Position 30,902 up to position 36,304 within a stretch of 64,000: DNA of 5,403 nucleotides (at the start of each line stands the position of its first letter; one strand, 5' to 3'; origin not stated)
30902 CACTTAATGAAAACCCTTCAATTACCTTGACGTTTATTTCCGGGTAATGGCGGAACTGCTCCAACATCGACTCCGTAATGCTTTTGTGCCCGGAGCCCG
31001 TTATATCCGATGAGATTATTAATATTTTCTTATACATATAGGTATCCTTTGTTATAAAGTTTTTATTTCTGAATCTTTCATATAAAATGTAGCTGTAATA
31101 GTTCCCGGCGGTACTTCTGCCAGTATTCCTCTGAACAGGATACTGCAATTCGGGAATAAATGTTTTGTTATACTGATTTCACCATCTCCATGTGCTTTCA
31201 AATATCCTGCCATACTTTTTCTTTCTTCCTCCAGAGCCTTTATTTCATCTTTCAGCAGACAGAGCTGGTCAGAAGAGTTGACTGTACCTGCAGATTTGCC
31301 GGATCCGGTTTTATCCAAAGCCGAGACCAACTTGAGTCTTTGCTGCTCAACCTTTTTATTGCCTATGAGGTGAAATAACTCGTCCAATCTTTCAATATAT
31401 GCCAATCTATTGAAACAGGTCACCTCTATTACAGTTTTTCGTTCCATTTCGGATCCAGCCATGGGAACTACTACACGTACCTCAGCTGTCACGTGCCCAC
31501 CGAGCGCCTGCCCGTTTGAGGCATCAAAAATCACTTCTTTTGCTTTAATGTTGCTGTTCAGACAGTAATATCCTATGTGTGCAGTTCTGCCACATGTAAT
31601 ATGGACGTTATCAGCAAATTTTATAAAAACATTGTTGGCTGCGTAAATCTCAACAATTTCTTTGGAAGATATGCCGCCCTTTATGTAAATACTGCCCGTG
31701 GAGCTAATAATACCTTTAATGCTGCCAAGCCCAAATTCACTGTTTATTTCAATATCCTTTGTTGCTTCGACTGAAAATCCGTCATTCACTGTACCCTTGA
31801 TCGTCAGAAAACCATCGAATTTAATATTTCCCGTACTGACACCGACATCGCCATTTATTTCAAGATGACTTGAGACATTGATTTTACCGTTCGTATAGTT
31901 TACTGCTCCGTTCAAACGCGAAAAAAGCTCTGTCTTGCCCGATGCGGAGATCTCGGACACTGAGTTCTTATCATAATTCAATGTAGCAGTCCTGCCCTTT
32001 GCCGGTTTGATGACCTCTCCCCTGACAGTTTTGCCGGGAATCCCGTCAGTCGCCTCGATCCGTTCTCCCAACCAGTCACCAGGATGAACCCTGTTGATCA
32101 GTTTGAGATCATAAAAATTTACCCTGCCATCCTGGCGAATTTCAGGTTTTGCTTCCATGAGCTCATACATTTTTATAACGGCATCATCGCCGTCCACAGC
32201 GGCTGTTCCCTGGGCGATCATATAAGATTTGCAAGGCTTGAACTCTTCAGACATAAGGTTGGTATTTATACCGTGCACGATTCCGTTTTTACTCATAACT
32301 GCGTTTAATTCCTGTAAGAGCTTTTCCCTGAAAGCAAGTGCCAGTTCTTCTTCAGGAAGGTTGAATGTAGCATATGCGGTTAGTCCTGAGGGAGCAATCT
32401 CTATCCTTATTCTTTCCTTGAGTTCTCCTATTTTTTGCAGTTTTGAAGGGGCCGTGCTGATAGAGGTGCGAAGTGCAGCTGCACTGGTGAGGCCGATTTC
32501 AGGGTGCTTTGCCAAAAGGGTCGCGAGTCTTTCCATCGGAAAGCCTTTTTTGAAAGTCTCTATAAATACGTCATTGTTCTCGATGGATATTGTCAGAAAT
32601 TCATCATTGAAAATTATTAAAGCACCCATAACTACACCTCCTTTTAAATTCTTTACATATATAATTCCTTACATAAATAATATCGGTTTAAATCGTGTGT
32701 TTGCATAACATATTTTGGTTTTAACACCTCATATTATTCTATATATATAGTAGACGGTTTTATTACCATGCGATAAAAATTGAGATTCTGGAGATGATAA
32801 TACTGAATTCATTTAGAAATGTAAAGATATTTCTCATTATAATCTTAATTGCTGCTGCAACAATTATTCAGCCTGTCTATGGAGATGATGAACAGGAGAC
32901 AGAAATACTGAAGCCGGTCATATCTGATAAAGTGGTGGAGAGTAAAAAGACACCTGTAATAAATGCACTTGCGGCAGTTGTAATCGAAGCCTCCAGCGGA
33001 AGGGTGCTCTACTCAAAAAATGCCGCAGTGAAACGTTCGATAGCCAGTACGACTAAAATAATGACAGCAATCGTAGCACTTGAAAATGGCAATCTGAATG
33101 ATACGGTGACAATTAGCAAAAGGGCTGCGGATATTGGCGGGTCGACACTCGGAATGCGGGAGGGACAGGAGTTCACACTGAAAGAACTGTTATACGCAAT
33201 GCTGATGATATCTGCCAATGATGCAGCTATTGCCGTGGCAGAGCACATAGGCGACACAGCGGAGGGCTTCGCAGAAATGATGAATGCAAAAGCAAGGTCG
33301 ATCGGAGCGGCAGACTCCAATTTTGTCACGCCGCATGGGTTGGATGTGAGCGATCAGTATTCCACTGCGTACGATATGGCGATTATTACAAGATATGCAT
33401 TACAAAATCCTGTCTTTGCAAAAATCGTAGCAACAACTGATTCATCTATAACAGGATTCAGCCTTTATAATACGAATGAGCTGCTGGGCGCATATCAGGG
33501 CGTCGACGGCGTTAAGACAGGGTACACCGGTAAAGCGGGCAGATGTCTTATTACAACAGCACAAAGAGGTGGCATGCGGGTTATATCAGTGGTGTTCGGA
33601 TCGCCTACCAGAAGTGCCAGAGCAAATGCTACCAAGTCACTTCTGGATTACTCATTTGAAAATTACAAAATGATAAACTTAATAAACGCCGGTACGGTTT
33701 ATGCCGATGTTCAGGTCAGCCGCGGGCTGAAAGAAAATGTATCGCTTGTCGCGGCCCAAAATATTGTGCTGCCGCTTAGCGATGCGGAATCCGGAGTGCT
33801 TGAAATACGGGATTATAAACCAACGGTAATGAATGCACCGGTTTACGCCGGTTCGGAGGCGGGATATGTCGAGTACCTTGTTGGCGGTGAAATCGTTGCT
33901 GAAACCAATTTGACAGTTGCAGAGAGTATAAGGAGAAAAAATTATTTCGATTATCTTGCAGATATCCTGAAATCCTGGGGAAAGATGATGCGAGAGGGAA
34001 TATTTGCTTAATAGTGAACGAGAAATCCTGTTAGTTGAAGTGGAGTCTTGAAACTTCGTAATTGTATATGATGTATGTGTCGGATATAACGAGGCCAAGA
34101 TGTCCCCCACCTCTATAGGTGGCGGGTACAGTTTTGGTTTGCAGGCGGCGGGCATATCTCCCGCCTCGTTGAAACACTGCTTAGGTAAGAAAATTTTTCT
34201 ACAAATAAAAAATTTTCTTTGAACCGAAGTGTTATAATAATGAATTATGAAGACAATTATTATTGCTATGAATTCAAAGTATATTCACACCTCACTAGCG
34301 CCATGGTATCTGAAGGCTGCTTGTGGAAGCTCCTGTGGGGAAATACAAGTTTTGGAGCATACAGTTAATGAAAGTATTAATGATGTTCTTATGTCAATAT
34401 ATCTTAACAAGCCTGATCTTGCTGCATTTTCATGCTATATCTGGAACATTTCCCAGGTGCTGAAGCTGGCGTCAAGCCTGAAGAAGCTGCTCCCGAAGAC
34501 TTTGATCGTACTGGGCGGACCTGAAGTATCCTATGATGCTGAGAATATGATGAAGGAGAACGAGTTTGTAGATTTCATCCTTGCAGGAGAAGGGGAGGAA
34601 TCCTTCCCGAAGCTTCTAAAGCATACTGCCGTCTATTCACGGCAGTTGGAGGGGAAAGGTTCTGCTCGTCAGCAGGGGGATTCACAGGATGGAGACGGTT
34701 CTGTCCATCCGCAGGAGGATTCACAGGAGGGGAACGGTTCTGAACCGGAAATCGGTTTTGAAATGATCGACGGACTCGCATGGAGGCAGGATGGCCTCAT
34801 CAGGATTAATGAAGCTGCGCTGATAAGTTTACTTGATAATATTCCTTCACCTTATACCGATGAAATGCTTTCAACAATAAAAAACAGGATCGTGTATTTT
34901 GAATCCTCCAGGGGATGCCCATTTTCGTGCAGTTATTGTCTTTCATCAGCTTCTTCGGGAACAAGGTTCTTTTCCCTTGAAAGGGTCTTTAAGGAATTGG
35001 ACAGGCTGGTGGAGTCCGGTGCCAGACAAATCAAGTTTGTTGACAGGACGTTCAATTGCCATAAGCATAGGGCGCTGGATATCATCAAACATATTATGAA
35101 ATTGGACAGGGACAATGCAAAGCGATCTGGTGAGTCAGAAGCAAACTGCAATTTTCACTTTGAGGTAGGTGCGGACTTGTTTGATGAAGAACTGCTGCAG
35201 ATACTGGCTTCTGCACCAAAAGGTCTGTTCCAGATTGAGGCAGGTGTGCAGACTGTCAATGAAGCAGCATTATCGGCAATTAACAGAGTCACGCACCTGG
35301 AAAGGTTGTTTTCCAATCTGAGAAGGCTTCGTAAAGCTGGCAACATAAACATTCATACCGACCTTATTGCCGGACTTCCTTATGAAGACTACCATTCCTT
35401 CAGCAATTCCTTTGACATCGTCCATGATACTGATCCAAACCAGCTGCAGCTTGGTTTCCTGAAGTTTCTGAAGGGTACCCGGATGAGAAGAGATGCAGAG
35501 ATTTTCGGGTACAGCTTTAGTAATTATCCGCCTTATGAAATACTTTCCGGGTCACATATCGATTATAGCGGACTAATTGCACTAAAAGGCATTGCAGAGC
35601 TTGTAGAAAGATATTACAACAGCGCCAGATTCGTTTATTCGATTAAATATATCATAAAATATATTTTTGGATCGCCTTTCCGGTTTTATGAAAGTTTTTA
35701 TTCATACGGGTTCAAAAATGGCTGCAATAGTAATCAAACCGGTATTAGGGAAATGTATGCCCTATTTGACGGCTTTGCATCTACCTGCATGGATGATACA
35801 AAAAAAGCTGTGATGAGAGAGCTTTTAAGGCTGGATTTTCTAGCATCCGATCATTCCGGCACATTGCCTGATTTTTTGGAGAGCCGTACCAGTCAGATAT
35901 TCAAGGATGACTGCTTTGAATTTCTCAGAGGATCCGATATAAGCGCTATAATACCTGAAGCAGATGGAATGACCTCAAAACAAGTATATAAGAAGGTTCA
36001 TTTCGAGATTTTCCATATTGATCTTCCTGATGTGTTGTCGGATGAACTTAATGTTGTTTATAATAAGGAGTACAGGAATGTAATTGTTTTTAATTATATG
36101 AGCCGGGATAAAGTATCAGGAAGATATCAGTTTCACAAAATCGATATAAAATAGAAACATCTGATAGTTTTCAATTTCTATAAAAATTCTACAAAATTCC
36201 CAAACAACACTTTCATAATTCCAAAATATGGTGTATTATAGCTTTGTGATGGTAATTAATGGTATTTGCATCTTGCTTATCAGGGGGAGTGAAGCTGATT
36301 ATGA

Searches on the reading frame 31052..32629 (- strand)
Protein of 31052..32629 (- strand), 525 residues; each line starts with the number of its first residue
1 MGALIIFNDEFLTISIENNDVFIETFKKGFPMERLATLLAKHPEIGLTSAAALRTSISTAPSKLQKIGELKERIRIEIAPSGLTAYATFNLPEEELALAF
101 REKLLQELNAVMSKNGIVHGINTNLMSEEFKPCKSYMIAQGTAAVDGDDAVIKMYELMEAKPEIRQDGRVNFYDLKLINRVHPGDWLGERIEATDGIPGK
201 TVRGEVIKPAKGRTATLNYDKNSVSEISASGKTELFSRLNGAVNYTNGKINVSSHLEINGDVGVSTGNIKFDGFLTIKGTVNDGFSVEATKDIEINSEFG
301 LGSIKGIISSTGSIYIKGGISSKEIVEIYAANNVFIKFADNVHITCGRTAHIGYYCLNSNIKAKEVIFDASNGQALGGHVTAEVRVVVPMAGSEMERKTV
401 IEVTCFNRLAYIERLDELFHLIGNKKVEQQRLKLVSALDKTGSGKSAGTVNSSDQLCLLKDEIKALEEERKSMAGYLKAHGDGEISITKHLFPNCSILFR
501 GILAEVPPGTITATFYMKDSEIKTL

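Call 8: search_protein_families(library=pfam, proteins=[window:31052-32629:-], max_evalue=0.00001)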
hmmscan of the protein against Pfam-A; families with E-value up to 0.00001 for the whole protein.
window:31052-32629:- (525 aa): 2 families
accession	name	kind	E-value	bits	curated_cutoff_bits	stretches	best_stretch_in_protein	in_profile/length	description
PF03961.19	FapA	-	1.1e-48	166.7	31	1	255-522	2-272/272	Flagellar Assembly Protein A beta solenoid domain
PF20250.3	FapA_N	-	4.5e-32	111.3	27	1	74-247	1-177/178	Flagellar Assembly Protein A N-terminal region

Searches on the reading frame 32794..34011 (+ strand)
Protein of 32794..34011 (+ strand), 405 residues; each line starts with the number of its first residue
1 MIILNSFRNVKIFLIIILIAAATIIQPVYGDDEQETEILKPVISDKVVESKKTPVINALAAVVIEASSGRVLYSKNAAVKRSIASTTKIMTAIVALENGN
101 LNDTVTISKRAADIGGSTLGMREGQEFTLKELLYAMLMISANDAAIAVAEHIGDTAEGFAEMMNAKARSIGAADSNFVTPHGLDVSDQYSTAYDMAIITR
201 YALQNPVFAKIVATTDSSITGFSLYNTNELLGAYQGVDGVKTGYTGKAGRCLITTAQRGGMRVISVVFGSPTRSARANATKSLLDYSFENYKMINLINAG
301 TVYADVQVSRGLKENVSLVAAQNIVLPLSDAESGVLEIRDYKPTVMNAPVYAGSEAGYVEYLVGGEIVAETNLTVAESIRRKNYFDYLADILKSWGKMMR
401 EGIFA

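Call 8: search_protein_families(library=pfam, proteins=[window:32794-34011:+], max_evalue=0.00001)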
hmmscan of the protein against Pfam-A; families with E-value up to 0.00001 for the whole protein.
window:32794-34011:+ (405 aa): 3 families
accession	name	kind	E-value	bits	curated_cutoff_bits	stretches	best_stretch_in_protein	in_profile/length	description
PF00768.25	Peptidase_S11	-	8.2e-66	222.3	27.6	1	50-271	4-238/239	D-alanyl-D-alanine carboxypeptidase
PF07943.18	PBP5_C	-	1.3e-11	44.9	21.2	1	291-379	1-89/91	Penicillin-binding protein 5, C-terminal domain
PF13354.11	Beta-lactamase2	-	2.1e-07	30.9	22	1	68-178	9-118/214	Beta-lactamase enzyme family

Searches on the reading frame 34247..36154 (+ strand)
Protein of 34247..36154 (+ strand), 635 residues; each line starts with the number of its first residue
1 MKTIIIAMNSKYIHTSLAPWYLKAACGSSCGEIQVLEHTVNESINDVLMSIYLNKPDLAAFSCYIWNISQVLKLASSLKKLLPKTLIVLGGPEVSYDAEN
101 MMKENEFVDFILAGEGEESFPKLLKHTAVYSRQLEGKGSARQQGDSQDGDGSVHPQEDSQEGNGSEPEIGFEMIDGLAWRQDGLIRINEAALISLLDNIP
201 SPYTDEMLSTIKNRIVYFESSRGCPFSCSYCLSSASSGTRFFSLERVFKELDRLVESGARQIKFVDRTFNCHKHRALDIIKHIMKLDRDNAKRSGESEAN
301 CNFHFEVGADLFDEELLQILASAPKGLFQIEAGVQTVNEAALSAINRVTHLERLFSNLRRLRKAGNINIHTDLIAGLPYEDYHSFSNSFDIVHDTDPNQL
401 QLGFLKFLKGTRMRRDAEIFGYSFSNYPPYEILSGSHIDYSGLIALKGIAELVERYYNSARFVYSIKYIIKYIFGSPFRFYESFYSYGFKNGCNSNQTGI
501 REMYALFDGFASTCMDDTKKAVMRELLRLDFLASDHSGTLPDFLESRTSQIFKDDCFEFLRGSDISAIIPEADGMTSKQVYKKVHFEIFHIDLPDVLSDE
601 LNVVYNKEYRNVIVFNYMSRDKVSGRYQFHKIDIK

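Call 8: search_protein_families(library=pfam, proteins=[window:34247-36154:+], max_evalue=0.00001)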
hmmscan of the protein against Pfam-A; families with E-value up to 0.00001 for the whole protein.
window:34247-36154:+ (635 aa): 3 families
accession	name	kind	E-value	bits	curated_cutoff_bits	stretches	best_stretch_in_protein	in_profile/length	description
PF13311.11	DUF4080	-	3.2e-43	148.6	22.9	1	420-598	3-176/188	Protein of unknown function (DUF4080)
PF04055.27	Radical_SAM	-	8.9e-20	71.9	29.5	1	220-388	3-162/166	Radical SAM superfamily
PF02310.24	B12-binding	-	1.2e-18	67.5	32.1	1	5-123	3-120/121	B12 binding domain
